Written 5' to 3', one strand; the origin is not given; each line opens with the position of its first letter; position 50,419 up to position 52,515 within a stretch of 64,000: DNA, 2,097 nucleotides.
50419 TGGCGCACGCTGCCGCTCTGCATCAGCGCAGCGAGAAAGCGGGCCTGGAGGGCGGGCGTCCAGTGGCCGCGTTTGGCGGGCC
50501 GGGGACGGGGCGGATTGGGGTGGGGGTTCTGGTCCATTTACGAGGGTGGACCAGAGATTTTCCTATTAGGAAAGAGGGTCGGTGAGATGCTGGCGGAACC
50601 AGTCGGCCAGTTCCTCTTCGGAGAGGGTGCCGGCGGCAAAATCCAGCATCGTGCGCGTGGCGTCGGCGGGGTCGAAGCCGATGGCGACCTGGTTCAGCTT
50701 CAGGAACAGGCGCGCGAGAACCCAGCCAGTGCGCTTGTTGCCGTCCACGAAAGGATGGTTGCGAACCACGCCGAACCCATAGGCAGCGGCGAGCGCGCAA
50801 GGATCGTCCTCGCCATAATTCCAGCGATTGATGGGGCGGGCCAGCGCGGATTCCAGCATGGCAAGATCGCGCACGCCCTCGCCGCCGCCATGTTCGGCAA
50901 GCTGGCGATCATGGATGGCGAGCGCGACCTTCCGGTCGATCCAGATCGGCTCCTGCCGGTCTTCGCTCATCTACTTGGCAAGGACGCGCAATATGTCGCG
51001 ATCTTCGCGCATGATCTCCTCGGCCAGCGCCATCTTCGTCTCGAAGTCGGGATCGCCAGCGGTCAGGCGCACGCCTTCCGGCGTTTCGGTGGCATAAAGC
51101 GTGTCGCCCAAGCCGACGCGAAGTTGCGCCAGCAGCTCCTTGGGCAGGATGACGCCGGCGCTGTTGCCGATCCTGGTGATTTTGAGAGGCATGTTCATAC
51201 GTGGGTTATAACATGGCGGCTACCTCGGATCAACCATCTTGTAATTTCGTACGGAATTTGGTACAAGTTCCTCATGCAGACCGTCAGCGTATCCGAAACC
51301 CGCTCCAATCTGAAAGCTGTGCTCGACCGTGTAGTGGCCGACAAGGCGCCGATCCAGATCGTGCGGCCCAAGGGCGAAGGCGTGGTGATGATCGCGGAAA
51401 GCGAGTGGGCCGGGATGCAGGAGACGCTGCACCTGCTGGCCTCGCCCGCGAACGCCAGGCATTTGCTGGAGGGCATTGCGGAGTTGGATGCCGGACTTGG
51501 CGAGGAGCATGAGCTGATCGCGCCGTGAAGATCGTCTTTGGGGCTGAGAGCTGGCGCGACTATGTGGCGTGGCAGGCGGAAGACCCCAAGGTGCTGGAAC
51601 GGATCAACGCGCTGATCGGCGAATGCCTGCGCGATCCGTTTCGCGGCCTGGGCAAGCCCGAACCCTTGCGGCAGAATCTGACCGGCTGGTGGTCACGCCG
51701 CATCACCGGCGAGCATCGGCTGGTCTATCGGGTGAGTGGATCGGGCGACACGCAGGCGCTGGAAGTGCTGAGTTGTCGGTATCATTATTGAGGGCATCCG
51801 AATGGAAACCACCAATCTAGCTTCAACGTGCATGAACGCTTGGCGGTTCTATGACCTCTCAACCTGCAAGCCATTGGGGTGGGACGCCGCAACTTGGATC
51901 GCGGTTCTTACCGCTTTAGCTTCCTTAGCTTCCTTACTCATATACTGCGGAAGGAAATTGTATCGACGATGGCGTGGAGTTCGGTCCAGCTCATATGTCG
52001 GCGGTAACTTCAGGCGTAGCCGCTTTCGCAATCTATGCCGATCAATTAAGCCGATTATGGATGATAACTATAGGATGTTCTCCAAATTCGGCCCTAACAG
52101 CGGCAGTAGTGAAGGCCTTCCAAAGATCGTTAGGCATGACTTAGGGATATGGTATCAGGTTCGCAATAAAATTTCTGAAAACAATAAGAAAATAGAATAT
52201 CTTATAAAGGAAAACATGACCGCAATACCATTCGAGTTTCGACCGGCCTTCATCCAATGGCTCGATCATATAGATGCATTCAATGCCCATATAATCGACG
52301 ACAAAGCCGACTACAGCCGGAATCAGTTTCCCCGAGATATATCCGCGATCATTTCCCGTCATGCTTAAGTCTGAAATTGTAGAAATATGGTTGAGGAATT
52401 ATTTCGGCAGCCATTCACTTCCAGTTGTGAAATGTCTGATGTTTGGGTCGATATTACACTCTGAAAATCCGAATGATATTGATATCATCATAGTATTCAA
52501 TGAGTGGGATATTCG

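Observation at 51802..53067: AT-rich, translationally coupled three-gene operon (TM protein + minimal nucleotidyltransferase + unknown): candidate undescribed defence system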

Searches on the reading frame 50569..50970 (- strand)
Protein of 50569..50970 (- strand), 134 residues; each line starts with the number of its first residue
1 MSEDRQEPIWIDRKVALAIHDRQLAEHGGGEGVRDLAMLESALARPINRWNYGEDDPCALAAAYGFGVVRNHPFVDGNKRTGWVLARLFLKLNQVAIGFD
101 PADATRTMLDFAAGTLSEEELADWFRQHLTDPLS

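Call 9: search_protein_families(library=pfam, proteins=[window:50569-50970:-], max_evalue=1)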
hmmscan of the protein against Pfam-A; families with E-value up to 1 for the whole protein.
window:50569-50970:- (134 aa): 1 family
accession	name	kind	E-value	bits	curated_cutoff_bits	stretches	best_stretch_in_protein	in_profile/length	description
PF02661.23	Fic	-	1e-18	68.4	24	1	10-90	1-93/93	Fic/DOC family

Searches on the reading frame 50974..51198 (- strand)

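Call 9: search_protein_families(library=pfam, proteins=[window:50974-51198:-], max_evalue=1)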
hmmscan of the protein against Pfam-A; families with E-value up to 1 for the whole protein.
window:50974-51198:- (75 aa): 2 families
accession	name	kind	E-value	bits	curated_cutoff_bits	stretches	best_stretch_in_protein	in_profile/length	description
PF04014.23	MazE_antitoxin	-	9.1e-06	26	24.7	1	7-46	1-41/48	Antidote-toxin recognition MazE, bacterial antitoxin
PF09853.14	DUF2080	-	0.015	15.4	21.5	1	6-23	21-38/50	Putative transposon-encoded protein (DUF2080)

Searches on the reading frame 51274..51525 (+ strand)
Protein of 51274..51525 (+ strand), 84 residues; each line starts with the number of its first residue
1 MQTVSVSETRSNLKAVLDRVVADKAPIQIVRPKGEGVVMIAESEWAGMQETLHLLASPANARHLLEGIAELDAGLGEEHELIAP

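Call 9: search_protein_families(library=pfam, proteins=[window:51274-51525:+], max_evalue=1)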
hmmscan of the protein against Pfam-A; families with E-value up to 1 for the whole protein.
window:51274-51525:+ (84 aa): 2 families
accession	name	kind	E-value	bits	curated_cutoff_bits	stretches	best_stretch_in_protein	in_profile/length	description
PF02604.26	PhdYeFM_antitox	-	1.6e-19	69.9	29.8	1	1-73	1-73/74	Antitoxin Phd_YefM, type II toxin-antitoxin system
PF12910.14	PHD_like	-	0.025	15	27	1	1-41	1-43/141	Antitoxin of toxin-antitoxin, RelE / RelB, TA system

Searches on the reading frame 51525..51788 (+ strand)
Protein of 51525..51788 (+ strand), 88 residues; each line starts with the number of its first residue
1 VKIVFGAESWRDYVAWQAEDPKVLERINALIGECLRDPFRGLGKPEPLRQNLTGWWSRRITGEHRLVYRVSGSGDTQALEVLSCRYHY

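Call 9: search_protein_families(library=pfam, proteins=[window:51525-51788:+], max_evalue=1)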
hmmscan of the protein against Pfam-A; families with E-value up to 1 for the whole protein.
window:51525-51788:+ (88 aa): 2 families
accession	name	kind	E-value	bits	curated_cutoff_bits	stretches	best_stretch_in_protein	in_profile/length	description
PF06769.20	YoeB_toxin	-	1.5e-34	118.3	27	1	5-88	1-80/80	YoeB-like toxin of bacterial type II toxin-antitoxin system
PF05016.21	ParE_toxin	-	0.00087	20.3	23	1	11-84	15-85/89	ParE toxin of type II toxin-antitoxin system, parDE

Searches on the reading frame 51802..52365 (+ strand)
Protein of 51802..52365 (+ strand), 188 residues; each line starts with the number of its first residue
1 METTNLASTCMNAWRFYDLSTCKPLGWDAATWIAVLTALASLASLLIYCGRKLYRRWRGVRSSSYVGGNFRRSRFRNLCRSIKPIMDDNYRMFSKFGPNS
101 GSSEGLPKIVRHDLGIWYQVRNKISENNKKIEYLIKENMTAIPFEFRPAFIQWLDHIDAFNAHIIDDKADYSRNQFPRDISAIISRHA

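Call 5: search_protein_families(library=padloc, proteins=[window:51802-52365:+], max_evalue=1)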
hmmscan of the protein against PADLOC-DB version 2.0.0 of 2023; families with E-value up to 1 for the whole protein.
window:51802-52365:+ (188 aa): 0 families

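Call 6: search_protein_families(library=ncbifam, proteins=[window:51802-52365:+], max_evalue=1)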
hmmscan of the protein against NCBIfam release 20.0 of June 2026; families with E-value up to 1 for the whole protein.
window:51802-52365:+ (188 aa): 1 family
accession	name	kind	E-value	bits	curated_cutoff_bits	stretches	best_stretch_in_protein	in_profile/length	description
NF053600.1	MbhI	equivalog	0.052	14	95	1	27-72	6-50/97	membrane-bound hydrogenase complex subunit MbhI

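Call 7: search_protein_families(library=phrogs, proteins=[window:51802-52365:+], max_evalue=1)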
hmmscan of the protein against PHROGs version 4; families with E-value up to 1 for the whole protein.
window:51802-52365:+ (188 aa): 0 families

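Call 9: search_protein_families(library=pfam, proteins=[window:51802-52365:+], max_evalue=1)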
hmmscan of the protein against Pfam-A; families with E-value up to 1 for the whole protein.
window:51802-52365:+ (188 aa): 0 families

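Call 12: find_homologous_proteins(query=window:51802-52365:+)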
Query window:51802-52365:+ (188 aa): 26 proteins with E <= 0.001 among 96 candidates.
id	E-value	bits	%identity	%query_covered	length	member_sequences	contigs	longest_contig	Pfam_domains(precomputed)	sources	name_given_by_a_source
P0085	1.0e-118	412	100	95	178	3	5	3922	-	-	-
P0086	1.4e-66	242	57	100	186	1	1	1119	-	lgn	-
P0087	7.9e-65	236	57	100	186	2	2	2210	-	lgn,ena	-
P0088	3.3e-64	234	56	100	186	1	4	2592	-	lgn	-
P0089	1.4e-63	232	54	100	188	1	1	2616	-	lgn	-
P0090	6.4e-63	230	56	100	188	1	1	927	-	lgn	-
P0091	1.0e-61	226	53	100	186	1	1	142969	-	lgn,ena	-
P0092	2.2e-61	225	53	100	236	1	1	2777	-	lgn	-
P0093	1.5e-60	222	55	100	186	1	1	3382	-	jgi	jgi:hypothetical protein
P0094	2.9e-60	221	55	100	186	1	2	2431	-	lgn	-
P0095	1.7e-59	219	54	100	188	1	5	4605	-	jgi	jgi:hypothetical protein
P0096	2.0e-58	215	54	96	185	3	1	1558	-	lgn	-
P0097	4.1e-56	208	54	97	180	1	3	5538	-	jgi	-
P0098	2.5e-52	195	48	98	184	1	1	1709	-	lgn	-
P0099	8.8e-51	190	52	94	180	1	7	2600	-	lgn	-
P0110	4.0e-20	90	34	77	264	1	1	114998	PF13676.12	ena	-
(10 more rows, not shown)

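Call 16: find_encoding_contigs(protein=P0110, flank=6000, max_places=2)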
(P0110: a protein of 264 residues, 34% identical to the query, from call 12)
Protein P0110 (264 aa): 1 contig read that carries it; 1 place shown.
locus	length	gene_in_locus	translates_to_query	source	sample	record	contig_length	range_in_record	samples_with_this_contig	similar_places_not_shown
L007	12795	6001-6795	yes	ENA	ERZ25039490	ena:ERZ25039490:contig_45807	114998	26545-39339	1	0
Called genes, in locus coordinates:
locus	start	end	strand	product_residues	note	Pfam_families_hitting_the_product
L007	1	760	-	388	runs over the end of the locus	PF14294:DUF4372, PF01609:DDE_Tnp_1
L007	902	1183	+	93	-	-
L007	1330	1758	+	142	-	-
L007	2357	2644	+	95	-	-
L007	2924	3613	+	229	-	PF02913:FAD-oxidase_C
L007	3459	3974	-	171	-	-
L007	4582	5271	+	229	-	PF02754:CCG (faint)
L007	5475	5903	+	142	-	PF05685:Uma2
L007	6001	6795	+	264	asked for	PF13676:TIR_2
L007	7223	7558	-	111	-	-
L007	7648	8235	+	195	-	PF01609:DDE_Tnp_1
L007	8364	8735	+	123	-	-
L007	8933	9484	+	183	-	PF05685:Uma2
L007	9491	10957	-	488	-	PF01068:DNA_ligase_A_M, PF04679:DNA_ligase_A_C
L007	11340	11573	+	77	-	-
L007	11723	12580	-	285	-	PF00078:RVT_1, PF08388:GIIM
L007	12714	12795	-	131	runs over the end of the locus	-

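Call 29: search_protein_families(library=pfam, proteins=[L007:6001-6792:+], max_evalue=0.1)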
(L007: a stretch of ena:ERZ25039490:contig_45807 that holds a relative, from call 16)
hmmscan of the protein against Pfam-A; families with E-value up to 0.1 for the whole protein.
L007:6001-6792:+ (264 aa): 2 families
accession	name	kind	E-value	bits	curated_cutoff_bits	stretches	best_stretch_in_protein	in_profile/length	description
PF13676.11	TIR_2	-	1.8e-21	77.3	28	1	4-112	1-115/122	TIR domain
PF01582.25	TIR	-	0.0098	16.1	21.3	1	5-81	5-84/179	TIR domain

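Call 30: search_protein_families(library=ncbifam, proteins=[L007:6001-6792:+], max_evalue=0.1)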
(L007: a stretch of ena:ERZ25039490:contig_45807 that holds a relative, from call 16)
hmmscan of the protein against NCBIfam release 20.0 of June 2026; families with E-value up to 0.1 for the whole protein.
L007:6001-6792:+ (264 aa): 2 families
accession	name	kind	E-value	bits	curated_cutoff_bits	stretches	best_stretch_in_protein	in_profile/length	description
NF058526.1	Thoeris_type3_ThcB4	equivalog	0.00021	20.3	220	1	4-80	130-208/375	Thoeris type III anti-phage system protein ThcB4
NF042941.1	Retron_TIR_antiphage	equivalog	0.0012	17.8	600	1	2-87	340-432/464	TIR domain-containing anti-phage reverse transcriptase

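Call 47: predict_structure(alignment_id=A3)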
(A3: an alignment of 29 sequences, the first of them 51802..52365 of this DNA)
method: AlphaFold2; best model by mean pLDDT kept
length: 188 residues; sequences in the alignment: 29
mean_pLDDT: 90.1   pTM: 0.67
mean pLDDT of the five models: 90.1, 89.0, 87.3, 87.1, 86.9
residues with pLDDT >= 90: 130; 70-90: 45; 50-70: 13; < 50: 0
segments of 3 or more residues with pLDDT < 50: none
pLDDT, mean of each block of 10 residues (from residue 1): 72 84 80 93 97 79 83 97 97 90 71 91 97 97 98 98 96 94 98
secondary structure, 60 per line:
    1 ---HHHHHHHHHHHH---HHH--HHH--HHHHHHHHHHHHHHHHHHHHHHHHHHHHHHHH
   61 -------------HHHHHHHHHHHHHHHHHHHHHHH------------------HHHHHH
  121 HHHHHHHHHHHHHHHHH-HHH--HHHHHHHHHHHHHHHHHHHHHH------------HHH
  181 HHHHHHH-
elements in order: H4-15 H29-60 H74-96 H115-137 H144-165 H178-187

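Call 53: fold_search(model_id=the predicted structure, library=pdb)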
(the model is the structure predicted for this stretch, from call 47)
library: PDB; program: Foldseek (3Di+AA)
matches with E <= 10: 43; with E <= 0.001: 0
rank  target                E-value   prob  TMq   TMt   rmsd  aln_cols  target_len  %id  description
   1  6drz                  1.4e+00  0.28  0.26  0.15   6.3       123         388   13  Structural Determinants of Activation and Biased Agonism at the 5-HT2B Receptor (released 2018-08-29)
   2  5tud_D                1.9e+00  0.23  0.23  0.14   7.8       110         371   11  Structural Insights into the Extracellular Recognition of the Human Serotonin 2B Receptor by an Antibody (released 2017-07-26)
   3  9jg1_R                2.5e+00  0.15  0.24  0.14   8.0       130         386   15  Cryo-EM structure of Adriforant-bound Histamine receptor 4 H4R at inactive state (released 2025-12-03)
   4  5ijj_A                2.6e+00  0.16  0.25  0.27  14.5       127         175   10  Structure of the SPX domain of Chaetomium thermophilum Glycerophosphodiester Phosphodiesterase 1 in complex with inosi (released 2016-04-27)
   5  7rps                  3.7e+00  0.21  0.32  0.37   7.2       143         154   12  B. miyamotoi FbpB complement inhibitory domain (released 2022-04-27)
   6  9jro_A                3.7e+00  0.13  0.26  0.16   7.7       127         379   12  Structural Insights into Selective Antagonism of PF04418948 and EP2 Prostaglandin Receptor (released 2025-10-22)
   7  7kl9_D                3.9e+00  0.08  0.21  0.24  10.9       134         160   10  Structure of the SARS-CoV-2 S 6P trimer in complex with the ACE2 protein decoy, CTC-445.2 (State 4) (released 2020-11-11)
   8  8jhc_R                4.1e+00  0.12  0.24  0.13   8.7       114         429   11  FZD3 in inactive state (released 2024-01-17)
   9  7rpr_A                4.1e+00  0.08  0.20  0.24  11.1       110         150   13  Borrelia miyamotoi FbpA complement inhibitory domain (released 2022-04-27)
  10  6m97                  4.4e+00  0.09  0.17  0.16  11.2       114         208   10  Crystal structure of the high-affinity copper transporter Ctr1 (released 2019-04-03)
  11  8is8                  4.4e+00  0.09  0.22  0.16  11.7       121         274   13  CrtMLIKE with two GsPP molecules (released 2024-06-26)
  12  1wn0_C                4.4e+00  0.07  0.19  0.24   9.1       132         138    9  Crystal Structure of Histidine-containing Phosphotransfer Protein, ZmHP2, from maize (released 2005-01-25)
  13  6iql_B                4.6e+00  0.11  0.25  0.17   7.2       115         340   14  Crystal structure of dopamine receptor D4 bound to the subtype-selective ligand, L745870 (released 2019-12-04)
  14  1key_A                4.8e+00  0.18  0.28  0.26  12.2       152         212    9  Crystal Structure of Mouse Testis/Brain RNA-binding Protein (TB-RBP) (released 2002-07-03)
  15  9isi                  4.8e+00  0.13  0.30  0.18  11.8       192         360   14  Structure of human C3aR in apo state (released 2025-04-23)
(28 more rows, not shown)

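Call 60: search_protein_families(library=padloc, proteins=[L007:6001-6792:+], max_evalue=0.01)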
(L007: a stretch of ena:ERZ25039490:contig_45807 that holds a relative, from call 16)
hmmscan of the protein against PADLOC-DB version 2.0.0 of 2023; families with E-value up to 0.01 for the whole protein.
L007:6001-6792:+ (264 aa): 13 families
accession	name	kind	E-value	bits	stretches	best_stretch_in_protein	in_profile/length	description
PDLC02421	Aga_TIR-PNTD1-PNTD2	-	7.1e-12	43.1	1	3-127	5-141/430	Class I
PDLC02012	SAVED5--SAVED_TIR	-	6.2e-11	40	1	2-79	14-93/404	-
PDLC02403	Aga_TIR-PNTD1-PNTD2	-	1.2e-10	39.1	1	4-130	5-143/443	Class I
PDLC05062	PDC-S66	-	1.3e-09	35.9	1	3-59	150-209/282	-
PDLC02416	Aga_REase-TIR-PNTD1-PNTD2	-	2.3e-06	24.5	1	4-90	158-248/572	Class I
PDLC00430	ThsB1|ThsB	-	0.00092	16.8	1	2-55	65-116/269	TIR-like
PDLC00425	ThsB1|ThsB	-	0.00095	16.4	1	3-110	253-369/389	TIR-like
PDLC00426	ThsB1|ThsB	-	0.00097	16.5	1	3-84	239-328/352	TIR-like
PDLC00420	ThsB1|ThsB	-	0.0011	16.2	1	1-72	1-76/319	TIR-like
PDLC02400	Aga_TIR-PNTD1-PNTD2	-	0.0011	15.3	1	6-82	192-270/639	Class I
PDLC00434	ThsB1|ThsB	-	0.0012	16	1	4-79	141-218/396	TIR-like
PDLC00728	Effector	-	0.0019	15.2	1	3-70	11-80/432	TIR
PDLC03957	bSEFIR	-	0.0037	15.1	1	3-62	40-103/412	-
